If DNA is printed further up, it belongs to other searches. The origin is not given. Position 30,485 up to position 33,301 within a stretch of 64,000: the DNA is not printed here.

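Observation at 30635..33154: Unusual tripartite architecture: Cof-type HAD phosphatase, ~250-aa coiled coil, then plastid fibrillin (PAP) domain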

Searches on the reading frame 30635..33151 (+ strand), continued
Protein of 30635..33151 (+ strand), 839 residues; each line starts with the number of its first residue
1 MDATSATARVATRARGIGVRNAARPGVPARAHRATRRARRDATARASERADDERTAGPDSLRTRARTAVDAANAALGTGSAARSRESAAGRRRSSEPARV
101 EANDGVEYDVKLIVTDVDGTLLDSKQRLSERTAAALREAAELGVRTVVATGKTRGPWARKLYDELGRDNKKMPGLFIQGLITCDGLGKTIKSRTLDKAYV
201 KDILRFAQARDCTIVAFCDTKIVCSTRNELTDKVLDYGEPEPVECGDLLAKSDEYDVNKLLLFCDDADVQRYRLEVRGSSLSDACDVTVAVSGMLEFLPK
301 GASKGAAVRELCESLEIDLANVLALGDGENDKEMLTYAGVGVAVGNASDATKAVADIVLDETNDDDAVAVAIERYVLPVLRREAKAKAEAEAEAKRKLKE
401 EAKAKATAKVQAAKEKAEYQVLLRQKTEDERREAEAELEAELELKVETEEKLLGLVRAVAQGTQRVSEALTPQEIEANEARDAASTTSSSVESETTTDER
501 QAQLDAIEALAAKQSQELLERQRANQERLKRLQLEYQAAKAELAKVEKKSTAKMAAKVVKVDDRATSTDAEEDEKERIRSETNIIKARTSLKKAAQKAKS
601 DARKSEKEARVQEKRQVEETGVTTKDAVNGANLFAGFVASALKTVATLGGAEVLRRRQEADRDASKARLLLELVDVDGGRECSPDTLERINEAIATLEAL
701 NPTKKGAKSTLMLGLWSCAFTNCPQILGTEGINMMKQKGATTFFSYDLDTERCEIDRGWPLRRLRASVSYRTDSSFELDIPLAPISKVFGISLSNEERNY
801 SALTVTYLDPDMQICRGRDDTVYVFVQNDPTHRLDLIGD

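Call 46: search_protein_families(library=pfam, proteins=[P0105, P0106, P0065, P0067, P0071, P0064, P0070], max_evalue=0.001)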
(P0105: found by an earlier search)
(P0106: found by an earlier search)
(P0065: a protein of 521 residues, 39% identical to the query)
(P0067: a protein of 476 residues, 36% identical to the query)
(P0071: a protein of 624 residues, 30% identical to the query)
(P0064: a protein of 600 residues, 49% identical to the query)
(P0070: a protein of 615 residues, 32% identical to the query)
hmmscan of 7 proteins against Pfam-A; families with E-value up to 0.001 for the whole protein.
P0105 (875 aa): 4 families
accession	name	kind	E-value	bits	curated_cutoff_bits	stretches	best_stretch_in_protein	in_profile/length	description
PF08282.18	Hydrolase_3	-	3.6e-47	161.7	20.9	1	188-445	1-254/255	haloacid dehalogenase-like hydrolase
PF05116.19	S6PP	-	3.9e-12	46.7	20.3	1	363-424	151-212/247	Sucrose-6F-phosphate phosphohydrolase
PF04755.18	PAP_fibrillin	-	4.1e-06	27.4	22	0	700-764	3-68/198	PAP_fibrillin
PF00702.32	Hydrolase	-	0.00018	22.4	26.4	0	374-413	152-191/191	haloacid dehalogenase-like hydrolase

P0106 (706 aa): 4 families
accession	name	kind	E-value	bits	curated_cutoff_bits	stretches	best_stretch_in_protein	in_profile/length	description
PF08282.18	Hydrolase_3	-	1.7e-47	162.7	20.9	1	19-276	1-254/255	haloacid dehalogenase-like hydrolase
PF05116.19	S6PP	-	2.2e-12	47.5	20.3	1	193-255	150-212/247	Sucrose-6F-phosphate phosphohydrolase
PF04755.18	PAP_fibrillin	-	2.7e-06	28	22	0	531-595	3-68/198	PAP_fibrillin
PF00702.32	Hydrolase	-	0.00037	21.4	26.4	0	205-244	152-191/191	haloacid dehalogenase-like hydrolase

P0065 (521 aa): 5 families
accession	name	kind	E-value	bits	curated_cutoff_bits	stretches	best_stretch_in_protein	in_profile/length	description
PF08282.18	Hydrolase_3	-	9.1e-50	170.2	20.9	1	51-305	1-255/255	haloacid dehalogenase-like hydrolase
PF05116.19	S6PP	-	1.4e-14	54.7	20.3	1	228-308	156-245/247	Sucrose-6F-phosphate phosphohydrolase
PF00702.32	Hydrolase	-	3.4e-10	41.1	26.4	1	235-273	153-191/191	haloacid dehalogenase-like hydrolase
PF07452.17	CHRD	-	9e-05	23.8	24.1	1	401-510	15-107/117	CHRD domain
PF12710.13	HAD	-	0.00076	20.4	27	0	240-270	154-189/189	haloacid dehalogenase-like hydrolase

P0067 (476 aa): 3 families
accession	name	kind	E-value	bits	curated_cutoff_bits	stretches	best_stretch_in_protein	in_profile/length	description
PF08282.18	Hydrolase_3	-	2e-37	129.7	20.9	1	192-457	1-250/255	haloacid dehalogenase-like hydrolase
PF05116.19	S6PP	-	2.2e-07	31.2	20.3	1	360-444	134-216/247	Sucrose-6F-phosphate phosphohydrolase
PF00702.32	Hydrolase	-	1.5e-06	29.2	26.4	0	366-429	135-190/191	haloacid dehalogenase-like hydrolase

P0071 (624 aa): 3 families
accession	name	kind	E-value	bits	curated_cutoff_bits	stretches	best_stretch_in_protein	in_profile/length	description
PF08282.18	Hydrolase_3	-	4.8e-26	92.4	20.9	1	483-601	137-250/255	haloacid dehalogenase-like hydrolase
PF05116.19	S6PP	-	8.1e-09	35.9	20.3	1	512-583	142-212/247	Sucrose-6F-phosphate phosphohydrolase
PF00702.32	Hydrolase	-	7.7e-08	33.4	26.4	1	282-571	1-190/191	haloacid dehalogenase-like hydrolase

P0064 (600 aa): 3 families
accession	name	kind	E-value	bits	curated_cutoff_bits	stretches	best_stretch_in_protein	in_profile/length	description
PF08282.18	Hydrolase_3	-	9.1e-44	150.5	20.9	1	145-403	1-255/255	haloacid dehalogenase-like hydrolase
PF05116.19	S6PP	-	2.9e-12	47.1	20.3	1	324-384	155-215/247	Sucrose-6F-phosphate phosphohydrolase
PF00702.32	Hydrolase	-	5.1e-11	43.8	26.4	1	315-370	142-191/191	haloacid dehalogenase-like hydrolase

P0070 (615 aa): 5 families
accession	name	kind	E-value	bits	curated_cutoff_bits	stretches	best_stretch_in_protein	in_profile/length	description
PF08282.18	Hydrolase_3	-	8.1e-34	117.9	20.9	1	350-606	1-255/255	haloacid dehalogenase-like hydrolase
PF00293.34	NUDIX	-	5.2e-20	72.3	21.1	1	165-289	4-125/134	NUDIX domain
PF18290.7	Nudix_hydro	-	8.6e-10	39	26.5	1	73-149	8-79/80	Nudix hydrolase domain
PF00702.32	Hydrolase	-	4.9e-09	37.3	26.4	1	347-573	1-190/191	haloacid dehalogenase-like hydrolase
PF05116.19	S6PP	-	3.1e-08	34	20.3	1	523-585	151-212/247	Sucrose-6F-phosphate phosphohydrolase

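Call 47: find_encoding_contigs(protein=P0002, flank=3000, max_places=1)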
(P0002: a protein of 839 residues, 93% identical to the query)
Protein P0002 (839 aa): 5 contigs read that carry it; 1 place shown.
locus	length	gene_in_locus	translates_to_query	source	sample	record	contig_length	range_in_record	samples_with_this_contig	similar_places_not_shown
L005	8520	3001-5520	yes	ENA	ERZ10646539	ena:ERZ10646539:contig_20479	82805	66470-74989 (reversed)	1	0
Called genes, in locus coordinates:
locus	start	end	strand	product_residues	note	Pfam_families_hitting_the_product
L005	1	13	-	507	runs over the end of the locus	PF08245:Mur_ligase_M, PF27239:FOL3_C (faint)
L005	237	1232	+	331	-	PF01529:DHHC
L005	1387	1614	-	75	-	-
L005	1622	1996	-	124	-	-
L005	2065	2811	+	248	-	-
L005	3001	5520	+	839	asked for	PF08282:Hydrolase_3, PF05116:S6PP, PF04755:PAP_fibrillin (faint)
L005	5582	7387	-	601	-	PF09737:Det1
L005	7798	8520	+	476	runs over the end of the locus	PF13692:Glyco_trans_1_4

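Call 49: search_protein_representatives(protein=window:30635-33151:+)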
Query: 839 residues. Proteins with E-value up to 0.001 (for the whole library): 22826; up to 1e-10: 7060; up to 1e-30: 146. The best 150 are listed.
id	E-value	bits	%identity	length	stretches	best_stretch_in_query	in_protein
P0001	0.0e+00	1765.8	100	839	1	1-839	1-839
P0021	4.6e-103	362.9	39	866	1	109-834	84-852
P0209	4.1e-99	349.8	36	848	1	93-834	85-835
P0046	6.4e-96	339.3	35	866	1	8-834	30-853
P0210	2.2e-81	291.2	40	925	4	81-298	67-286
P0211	1.9e-74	268.3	39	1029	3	110-522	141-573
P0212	2.3e-62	228.4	43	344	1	29-354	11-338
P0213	1.5e-61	225.7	45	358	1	109-377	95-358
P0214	5.0e-59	217.3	39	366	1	64-378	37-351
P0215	1.8e-58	215.5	45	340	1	107-375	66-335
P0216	3.4e-58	214.6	42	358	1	87-378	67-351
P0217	1.3e-56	209.3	43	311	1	105-377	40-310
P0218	1.5e-55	205.9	42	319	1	108-377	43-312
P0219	1.6e-55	205.8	47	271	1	111-377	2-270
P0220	1.9e-53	198.9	47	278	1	537-834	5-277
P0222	4.6e-48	181.1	43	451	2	104-251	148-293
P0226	2.8e-45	171.9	41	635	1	108-376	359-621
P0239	1.7e-42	162.7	40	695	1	92-377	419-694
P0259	1.2e-38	150.0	38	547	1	97-379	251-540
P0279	3.3e-36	141.9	39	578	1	110-377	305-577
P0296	9.1e-35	137.1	35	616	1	65-377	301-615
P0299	1.8e-34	136.1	36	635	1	76-370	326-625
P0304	5.5e-34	134.5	37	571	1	108-377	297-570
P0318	1.1e-32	130.3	36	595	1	110-376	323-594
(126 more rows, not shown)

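Call 50: search_protein_families(library=pfam, proteins=[P0226, P0239, P0259, P0279, P0296, P0299, P0304, P0318, P0222, P0210], max_evalue=0.0001)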
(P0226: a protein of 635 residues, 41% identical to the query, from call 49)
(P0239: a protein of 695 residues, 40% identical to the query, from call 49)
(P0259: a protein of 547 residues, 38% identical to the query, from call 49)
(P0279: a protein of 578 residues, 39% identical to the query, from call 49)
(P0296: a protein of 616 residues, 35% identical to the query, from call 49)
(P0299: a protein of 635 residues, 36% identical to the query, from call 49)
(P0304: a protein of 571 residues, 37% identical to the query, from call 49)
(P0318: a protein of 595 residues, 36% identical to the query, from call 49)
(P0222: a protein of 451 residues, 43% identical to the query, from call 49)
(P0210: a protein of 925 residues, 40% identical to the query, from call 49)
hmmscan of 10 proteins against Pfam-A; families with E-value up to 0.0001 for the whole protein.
P0226 (635 aa): 3 families
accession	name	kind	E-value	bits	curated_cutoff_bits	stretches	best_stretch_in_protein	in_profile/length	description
PF08282.18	Hydrolase_3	-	3.3e-57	194.6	20.9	1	364-617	1-255/255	haloacid dehalogenase-like hydrolase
PF05116.19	S6PP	-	8.6e-16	58.7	20.3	1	535-599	151-216/247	Sucrose-6F-phosphate phosphohydrolase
PF00702.32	Hydrolase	-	1.1e-09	39.4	26.4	1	361-585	1-191/191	haloacid dehalogenase-like hydrolase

P0239 (695 aa): 3 families
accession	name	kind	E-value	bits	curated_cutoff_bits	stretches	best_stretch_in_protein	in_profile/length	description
PF08282.18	Hydrolase_3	-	3.3e-53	181.5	20.9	1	436-689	1-255/255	haloacid dehalogenase-like hydrolase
PF05116.19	S6PP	-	5e-19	69.3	20.3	1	584-692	128-245/247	Sucrose-6F-phosphate phosphohydrolase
PF00702.32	Hydrolase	-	2.5e-10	41.5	26.4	0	450-491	98-137/191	haloacid dehalogenase-like hydrolase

P0259 (547 aa): 4 families
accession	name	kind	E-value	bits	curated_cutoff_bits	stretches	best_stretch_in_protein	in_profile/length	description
PF08282.18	Hydrolase_3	-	1e-37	130.7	20.9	1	268-532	1-254/255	haloacid dehalogenase-like hydrolase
PF02130.23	YbeY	-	1.4e-24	86.8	25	1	52-233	10-127/129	Endoribonuclease YbeY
PF05116.19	S6PP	-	3.9e-10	40.2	20.3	1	453-532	154-241/247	Sucrose-6F-phosphate phosphohydrolase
PF00702.32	Hydrolase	-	5.9e-09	37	26.4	1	265-499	1-190/191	haloacid dehalogenase-like hydrolase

P0279 (578 aa): 5 families
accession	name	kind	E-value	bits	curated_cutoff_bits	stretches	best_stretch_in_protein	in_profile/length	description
PF08282.18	Hydrolase_3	-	8.4e-50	170.3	20.9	1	308-571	1-254/255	haloacid dehalogenase-like hydrolase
PF02130.23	YbeY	-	2.4e-36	124.9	25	1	145-263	17-129/129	Endoribonuclease YbeY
PF00702.32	Hydrolase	-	3.4e-13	50.9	26.4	1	498-540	149-191/191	haloacid dehalogenase-like hydrolase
PF05116.19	S6PP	-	3.2e-12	47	20.3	1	487-562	148-221/247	Sucrose-6F-phosphate phosphohydrolase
PF13419.12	HAD_2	-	8.3e-05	23.2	23.8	0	508-543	140-175/178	Haloacid dehalogenase-like hydrolase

P0296 (616 aa): 6 families
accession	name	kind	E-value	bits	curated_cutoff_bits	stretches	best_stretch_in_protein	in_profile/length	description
PF08282.18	Hydrolase_3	-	2.9e-48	165.3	20.9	1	346-610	1-255/255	haloacid dehalogenase-like hydrolase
PF02130.23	YbeY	-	3.2e-21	76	25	1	179-286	19-127/129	Endoribonuclease YbeY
PF05116.19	S6PP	-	7.9e-16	58.8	20.3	1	530-613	153-245/247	Sucrose-6F-phosphate phosphohydrolase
PF00702.32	Hydrolase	-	1.2e-14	55.6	26.4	1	522-578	123-191/191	haloacid dehalogenase-like hydrolase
PF12710.13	HAD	-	8.9e-06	26.7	27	0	362-408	87-130/189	haloacid dehalogenase-like hydrolase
PF13419.12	HAD_2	-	3.1e-05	24.6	23.8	0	546-582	140-176/178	Haloacid dehalogenase-like hydrolase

P0299 (635 aa): 8 families
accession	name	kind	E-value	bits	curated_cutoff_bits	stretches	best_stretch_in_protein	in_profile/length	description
PF08282.18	Hydrolase_3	-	9e-45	153.8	20.9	1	361-627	1-255/255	haloacid dehalogenase-like hydrolase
PF05116.19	S6PP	-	5.1e-12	46.3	20.3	1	513-605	117-211/247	Sucrose-6F-phosphate phosphohydrolase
PF13405.12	EF-hand_6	-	4.9e-10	38.7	25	1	96-124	1-29/30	EF-hand domain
PF13499.12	EF-hand_7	-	1.6e-09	38.4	30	1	96-172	3-65/67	EF-hand domain pair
PF00036.39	EF-hand_1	-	2.6e-09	36.4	25.4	0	97-124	2-29/29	EF hand domain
PF00702.32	Hydrolase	-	2.6e-08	34.9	26.4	1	560-595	156-191/191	haloacid dehalogenase-like hydrolase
PF13202.12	EF-hand_5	-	2.1e-06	27.4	25.9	0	150-171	2-23/25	EF hand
PF12710.13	HAD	-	4e-05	24.6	27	0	560-591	151-188/189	haloacid dehalogenase-like hydrolase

P0304 (571 aa): 4 families
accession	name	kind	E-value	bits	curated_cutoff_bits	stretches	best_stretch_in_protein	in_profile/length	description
PF08282.18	Hydrolase_3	-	2.4e-48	165.6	20.9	1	303-564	2-254/255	haloacid dehalogenase-like hydrolase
PF02130.23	YbeY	-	4.4e-36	124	25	1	137-272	20-128/129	Endoribonuclease YbeY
PF00702.32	Hydrolase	-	6.2e-12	46.7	26.4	0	490-533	149-191/191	haloacid dehalogenase-like hydrolase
PF05116.19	S6PP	-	2.2e-11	44.3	20.3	1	480-567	149-244/247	Sucrose-6F-phosphate phosphohydrolase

P0318 (595 aa): 5 families
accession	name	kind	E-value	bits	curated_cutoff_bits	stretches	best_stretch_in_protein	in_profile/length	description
PF08282.18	Hydrolase_3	-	1.4e-49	169.5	20.9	1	326-590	1-255/255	haloacid dehalogenase-like hydrolase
PF02130.23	YbeY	-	6.2e-33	113.9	25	1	173-281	26-128/129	Endoribonuclease YbeY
PF05116.19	S6PP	-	3.2e-12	47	20.3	1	485-569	129-212/247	Sucrose-6F-phosphate phosphohydrolase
PF00702.32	Hydrolase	-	3.6e-11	44.3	26.4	1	499-557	120-190/191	haloacid dehalogenase-like hydrolase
PF12710.13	HAD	-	3.1e-06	28.2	27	0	342-403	87-157/189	haloacid dehalogenase-like hydrolase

P0222 (451 aa): 3 families
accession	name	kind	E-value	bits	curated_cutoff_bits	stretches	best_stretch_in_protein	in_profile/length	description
PF08282.18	Hydrolase_3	-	3.4e-51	174.9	20.9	1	157-440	1-255/255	haloacid dehalogenase-like hydrolase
PF05116.19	S6PP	-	1.8e-16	60.9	20.3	1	327-439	118-241/247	Sucrose-6F-phosphate phosphohydrolase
PF00702.32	Hydrolase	-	2.7e-07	31.6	26.4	0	367-403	151-187/191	haloacid dehalogenase-like hydrolase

P0210 (925 aa): 3 families
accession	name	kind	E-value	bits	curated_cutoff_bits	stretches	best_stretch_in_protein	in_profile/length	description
PF08282.18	Hydrolase_3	-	7e-35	121.4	20.9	1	99-383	1-255/255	haloacid dehalogenase-like hydrolase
PF05116.19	S6PP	-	4e-09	36.9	20.3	1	302-362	154-214/247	Sucrose-6F-phosphate phosphohydrolase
PF00702.32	Hydrolase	-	1.5e-05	25.9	26.4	0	310-349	152-191/191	haloacid dehalogenase-like hydrolase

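Call 53: predict_structure(alignment_id=A3)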
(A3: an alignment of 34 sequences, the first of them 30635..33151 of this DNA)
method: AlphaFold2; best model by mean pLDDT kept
length: 839 residues; sequences in the alignment: 34
mean_pLDDT: 72.9   pTM: 0.42
mean pLDDT of the five models: 72.9, 71.6, 70.0, 69.9, 69.0
residues with pLDDT >= 90: 266; 70-90: 288; 50-70: 84; < 50: 201
segments of 3 or more residues with pLDDT < 50: 1-27, 29-67, 71-105, 462-494, 553-569, 622-649, 732-736, 784-795, 837-839
pLDDT, mean of each block of 10 residues (from residue 1): 28 28 35 33 32 35 47 39 26 29 53 93 91 95 93 86 89 92 84 93 94 93 94 88 94 94 89 86 82 87 92 91 92 90 91 92 95 91 84 83 79 70 54 67 70 59 44 43 35 52 79 83 87 87 71 44 41 66 84 91 87 72 43 38 41 82 93 84 86 93 88 92 78 53 88 79 83 89 48 57 93 91 92 62
secondary structure, 60 per line:
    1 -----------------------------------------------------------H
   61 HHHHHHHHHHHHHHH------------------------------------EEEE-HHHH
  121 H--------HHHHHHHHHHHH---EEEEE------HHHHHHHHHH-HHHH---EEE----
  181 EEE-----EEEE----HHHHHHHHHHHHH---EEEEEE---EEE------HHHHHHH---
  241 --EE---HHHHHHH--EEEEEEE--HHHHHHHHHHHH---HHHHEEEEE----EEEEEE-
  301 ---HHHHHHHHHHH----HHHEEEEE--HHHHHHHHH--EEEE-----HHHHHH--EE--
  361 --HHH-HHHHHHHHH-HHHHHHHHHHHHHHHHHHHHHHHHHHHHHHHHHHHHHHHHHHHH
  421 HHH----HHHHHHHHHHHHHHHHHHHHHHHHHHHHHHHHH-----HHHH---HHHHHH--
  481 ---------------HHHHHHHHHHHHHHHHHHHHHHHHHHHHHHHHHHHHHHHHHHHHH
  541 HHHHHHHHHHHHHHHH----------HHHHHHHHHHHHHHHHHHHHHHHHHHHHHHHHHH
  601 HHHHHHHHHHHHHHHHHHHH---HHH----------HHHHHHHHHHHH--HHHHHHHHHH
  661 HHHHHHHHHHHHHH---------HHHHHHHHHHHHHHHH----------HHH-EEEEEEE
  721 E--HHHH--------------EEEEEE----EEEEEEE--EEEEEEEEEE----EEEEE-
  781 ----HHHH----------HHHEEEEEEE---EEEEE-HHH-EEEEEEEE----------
elements in order (helices of 4 or more, strands of 3 or more residues): H60-75 E112-115 H117-121 H130-141 E145-149 H156-165 H167-170 E174-176 E181-183 E189-192 H197-209 E213-218 E222-224 H231-237 H248-254 E257-263 H266-277 H281-284 E285-289 E294-299 H304-314 E322-326 H329-337 E340-343 H349-354 H367-375 H377-423 H428-460 H466-469 H473-478 H496-556 H567-620 H637-648 H651-674 H684-699 E714-721 H724-727 E742-747 E752-758 E761-770 E775-779 H785-788 E802-808 E812-816 E822-829
